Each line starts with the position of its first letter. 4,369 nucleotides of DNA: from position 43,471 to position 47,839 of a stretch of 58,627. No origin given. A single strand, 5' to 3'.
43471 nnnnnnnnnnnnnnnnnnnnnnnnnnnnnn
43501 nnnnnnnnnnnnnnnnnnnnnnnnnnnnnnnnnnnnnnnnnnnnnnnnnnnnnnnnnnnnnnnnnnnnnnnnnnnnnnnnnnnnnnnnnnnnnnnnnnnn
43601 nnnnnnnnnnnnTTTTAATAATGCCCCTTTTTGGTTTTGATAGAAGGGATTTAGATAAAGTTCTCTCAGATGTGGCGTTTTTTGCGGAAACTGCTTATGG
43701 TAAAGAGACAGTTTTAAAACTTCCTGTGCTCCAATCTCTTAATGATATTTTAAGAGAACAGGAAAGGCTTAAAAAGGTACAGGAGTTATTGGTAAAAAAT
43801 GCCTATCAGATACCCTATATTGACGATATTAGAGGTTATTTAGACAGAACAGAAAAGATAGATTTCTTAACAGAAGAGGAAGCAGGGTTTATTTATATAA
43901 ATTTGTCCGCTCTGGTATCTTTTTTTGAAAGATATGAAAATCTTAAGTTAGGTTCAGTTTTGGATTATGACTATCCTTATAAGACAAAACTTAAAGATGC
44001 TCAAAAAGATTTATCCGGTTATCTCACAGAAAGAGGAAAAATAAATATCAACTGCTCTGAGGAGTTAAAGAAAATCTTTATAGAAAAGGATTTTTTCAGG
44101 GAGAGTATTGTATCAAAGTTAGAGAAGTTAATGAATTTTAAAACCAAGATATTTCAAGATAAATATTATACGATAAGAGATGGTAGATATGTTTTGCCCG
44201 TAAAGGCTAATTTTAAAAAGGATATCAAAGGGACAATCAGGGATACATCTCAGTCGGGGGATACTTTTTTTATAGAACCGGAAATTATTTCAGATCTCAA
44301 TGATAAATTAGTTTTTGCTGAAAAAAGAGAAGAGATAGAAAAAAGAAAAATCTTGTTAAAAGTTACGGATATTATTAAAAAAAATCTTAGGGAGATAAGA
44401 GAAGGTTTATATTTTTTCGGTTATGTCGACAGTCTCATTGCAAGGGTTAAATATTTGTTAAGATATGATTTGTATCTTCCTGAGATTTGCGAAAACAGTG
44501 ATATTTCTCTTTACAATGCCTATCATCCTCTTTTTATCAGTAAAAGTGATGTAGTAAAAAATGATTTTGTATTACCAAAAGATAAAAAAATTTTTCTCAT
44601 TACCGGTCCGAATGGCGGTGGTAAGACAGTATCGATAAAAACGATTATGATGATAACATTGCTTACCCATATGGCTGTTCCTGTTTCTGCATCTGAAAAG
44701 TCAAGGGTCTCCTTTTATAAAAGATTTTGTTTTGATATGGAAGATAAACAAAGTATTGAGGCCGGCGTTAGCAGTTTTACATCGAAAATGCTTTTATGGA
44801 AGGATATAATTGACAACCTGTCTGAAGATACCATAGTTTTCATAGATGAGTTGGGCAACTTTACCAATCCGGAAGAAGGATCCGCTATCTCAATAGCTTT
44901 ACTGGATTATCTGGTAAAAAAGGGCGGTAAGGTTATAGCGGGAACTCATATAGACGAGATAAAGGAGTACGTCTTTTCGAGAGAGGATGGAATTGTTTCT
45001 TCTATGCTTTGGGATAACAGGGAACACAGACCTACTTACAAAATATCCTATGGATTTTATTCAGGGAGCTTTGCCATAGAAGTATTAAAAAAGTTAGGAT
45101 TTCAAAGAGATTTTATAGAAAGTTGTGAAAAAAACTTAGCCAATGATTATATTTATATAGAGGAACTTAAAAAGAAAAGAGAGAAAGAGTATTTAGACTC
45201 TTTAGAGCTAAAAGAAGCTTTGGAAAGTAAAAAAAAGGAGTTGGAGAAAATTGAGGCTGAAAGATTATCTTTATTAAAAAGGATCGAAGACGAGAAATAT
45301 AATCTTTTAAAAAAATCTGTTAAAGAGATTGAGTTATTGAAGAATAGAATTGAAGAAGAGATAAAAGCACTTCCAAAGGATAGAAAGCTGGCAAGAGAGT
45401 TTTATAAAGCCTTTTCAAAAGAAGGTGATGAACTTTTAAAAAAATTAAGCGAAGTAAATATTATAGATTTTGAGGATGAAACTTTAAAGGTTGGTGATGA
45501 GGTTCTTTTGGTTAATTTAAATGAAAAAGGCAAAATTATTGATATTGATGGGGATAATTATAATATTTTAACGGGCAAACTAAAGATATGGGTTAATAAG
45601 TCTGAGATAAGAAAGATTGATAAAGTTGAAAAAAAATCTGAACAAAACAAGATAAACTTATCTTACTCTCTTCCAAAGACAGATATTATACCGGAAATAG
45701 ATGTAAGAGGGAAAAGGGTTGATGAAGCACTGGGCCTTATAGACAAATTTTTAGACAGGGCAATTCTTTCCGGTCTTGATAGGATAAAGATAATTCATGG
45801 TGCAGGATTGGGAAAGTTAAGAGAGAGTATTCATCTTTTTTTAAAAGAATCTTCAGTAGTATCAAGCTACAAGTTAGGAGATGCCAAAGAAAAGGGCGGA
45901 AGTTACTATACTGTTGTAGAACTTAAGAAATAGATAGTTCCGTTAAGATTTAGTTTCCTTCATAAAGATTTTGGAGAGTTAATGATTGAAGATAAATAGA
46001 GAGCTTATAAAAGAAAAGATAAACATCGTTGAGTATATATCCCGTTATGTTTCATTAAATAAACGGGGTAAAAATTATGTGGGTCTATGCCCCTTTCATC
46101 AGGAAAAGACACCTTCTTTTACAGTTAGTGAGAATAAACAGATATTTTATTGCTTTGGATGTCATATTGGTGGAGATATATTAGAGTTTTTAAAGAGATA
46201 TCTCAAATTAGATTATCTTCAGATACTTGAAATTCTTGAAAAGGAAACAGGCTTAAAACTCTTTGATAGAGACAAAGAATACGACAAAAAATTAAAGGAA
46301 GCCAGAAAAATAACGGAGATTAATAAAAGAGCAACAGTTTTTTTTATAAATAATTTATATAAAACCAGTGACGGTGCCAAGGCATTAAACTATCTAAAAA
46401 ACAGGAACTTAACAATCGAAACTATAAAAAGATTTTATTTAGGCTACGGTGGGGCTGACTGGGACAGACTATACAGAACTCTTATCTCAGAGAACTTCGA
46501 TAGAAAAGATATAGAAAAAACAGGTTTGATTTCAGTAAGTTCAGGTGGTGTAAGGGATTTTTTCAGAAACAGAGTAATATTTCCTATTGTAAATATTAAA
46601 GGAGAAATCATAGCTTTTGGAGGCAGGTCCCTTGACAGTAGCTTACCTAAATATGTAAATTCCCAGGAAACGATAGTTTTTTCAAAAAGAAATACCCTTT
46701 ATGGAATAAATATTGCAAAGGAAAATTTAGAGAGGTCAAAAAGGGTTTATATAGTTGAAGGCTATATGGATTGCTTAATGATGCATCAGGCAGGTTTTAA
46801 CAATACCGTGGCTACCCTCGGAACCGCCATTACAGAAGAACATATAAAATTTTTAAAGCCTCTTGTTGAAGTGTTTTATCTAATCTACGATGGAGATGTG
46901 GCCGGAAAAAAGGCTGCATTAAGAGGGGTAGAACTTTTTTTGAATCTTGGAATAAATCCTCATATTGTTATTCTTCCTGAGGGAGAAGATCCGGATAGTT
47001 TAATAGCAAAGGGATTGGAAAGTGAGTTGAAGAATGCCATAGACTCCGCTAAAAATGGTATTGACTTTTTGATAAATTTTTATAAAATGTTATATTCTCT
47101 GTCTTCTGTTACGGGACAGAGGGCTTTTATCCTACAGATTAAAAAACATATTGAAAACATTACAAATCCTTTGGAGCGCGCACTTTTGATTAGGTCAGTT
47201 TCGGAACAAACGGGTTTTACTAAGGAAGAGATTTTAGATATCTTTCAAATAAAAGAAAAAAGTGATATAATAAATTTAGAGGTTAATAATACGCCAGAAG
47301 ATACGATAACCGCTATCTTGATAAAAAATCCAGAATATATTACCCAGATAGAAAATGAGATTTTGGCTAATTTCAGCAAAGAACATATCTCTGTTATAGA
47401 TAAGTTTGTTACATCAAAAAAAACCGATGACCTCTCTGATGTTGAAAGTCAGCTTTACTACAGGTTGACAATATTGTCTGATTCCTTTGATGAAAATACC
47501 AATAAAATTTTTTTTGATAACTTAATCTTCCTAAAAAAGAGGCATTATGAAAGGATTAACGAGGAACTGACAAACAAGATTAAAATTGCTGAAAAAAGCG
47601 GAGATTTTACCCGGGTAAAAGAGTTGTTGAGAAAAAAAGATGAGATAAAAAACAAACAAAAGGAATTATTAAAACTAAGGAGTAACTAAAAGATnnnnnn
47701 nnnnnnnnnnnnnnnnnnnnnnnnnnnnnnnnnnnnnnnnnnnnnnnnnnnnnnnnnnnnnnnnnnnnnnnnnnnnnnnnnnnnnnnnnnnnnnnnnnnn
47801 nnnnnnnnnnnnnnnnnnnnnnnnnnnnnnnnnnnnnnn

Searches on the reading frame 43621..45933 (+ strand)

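Call 25: search_protein_families(library=pfam, proteins=[window:43621-45933:+], max_evalue=0.001)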
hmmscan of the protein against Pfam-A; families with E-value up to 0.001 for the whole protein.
window:43621-45933:+ (770 aa): 4 families
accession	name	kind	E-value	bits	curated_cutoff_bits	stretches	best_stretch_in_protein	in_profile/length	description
PF00488.27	MutS_V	-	8e-20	72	30.2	1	326-506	2-184/188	MutS domain V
PF01713.27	Smr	-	3.4e-18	66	25.7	1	693-769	1-77/77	Smr domain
PF20297.4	MSSS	-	7.6e-08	32.3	26.8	1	624-663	1-42/42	MutS2 and Smr-associated SH3 domain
PF13401.12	AAA_22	-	0.00035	21.3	27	0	321-414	4-96/130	AAA domain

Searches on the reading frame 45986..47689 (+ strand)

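Call 25: search_protein_families(library=pfam, proteins=[window:45986-47689:+], max_evalue=0.001)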
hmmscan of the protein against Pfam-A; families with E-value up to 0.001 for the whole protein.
window:45986-47689:+ (567 aa): 7 families
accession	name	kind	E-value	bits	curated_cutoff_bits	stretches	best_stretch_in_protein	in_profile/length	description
PF08275.17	DNAG_N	-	1.6e-36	125.6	26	1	122-244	3-127/128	DNA primase catalytic core, N-terminal domain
PF01807.25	Zn_ribbon_DnaG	-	5.1e-32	110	24.9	1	7-92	8-93/98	CHC2 zinc finger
PF13155.12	Toprim_2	-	2.3e-20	73.2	22.1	1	255-339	1-87/88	Toprim-like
PF13662.12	Toprim_4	-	3.9e-17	62.7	25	1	253-324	2-80/85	Toprim domain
PF01751.28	Toprim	-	4.2e-12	46.5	23.1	1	254-321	2-83/96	Toprim domain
PF10410.14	DnaB_bind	-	9e-08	32.7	20.6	1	359-414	1-56/56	DnaB-helicase binding domain of primase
PF13362.12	Toprim_3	-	7e-06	26.9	27.2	1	254-342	2-91/95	Toprim domain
